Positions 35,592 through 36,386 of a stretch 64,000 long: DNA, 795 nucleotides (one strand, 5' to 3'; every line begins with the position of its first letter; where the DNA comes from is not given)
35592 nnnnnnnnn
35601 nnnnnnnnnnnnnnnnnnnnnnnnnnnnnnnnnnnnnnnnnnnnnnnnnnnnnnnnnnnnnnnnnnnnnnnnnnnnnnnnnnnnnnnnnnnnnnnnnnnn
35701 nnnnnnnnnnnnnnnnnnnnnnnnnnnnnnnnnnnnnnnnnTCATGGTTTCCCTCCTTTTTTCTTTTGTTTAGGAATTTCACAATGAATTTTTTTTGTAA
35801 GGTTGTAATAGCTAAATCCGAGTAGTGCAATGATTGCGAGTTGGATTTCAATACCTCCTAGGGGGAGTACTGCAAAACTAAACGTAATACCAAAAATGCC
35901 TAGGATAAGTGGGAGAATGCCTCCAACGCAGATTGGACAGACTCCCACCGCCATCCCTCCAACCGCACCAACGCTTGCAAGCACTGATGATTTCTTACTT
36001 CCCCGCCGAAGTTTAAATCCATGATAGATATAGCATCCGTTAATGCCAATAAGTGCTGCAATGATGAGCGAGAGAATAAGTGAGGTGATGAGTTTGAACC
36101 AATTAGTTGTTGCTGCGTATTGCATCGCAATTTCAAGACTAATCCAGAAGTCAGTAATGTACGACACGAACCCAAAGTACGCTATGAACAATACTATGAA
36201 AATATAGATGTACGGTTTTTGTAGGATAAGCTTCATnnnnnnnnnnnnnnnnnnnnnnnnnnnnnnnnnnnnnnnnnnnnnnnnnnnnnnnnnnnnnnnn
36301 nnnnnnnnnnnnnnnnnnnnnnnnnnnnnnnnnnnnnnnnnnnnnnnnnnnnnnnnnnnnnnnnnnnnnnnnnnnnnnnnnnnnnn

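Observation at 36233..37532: Met/Gly-rich membrane proteins with KCCGVMG and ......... motifs: possible Cu(I)-handling proteins of unknown family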

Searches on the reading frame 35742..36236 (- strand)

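Call 3: search_protein_families(library=pfam, proteins=[window:35742-36236:-], max_evalue=1)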
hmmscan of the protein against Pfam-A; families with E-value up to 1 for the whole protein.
window:35742-36236:- (164 aa): 1 family
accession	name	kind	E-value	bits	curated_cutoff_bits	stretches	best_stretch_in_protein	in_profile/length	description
PF11124.14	Pho86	-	0.47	10.2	29.3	1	3-65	50-116/291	Inorganic phosphate transporter chaperone Pho86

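Call 4: search_protein_families(library=ncbifam, proteins=[window:35742-36236:-], max_evalue=1)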
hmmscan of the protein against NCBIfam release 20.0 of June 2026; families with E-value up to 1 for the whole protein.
window:35742-36236:- (164 aa): 1 family
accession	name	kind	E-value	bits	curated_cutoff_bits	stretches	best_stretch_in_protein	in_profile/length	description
NF033556.1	MerTP_fusion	equivalog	0.042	13.5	180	1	95-159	7-73/186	mercuric transport protein MerTP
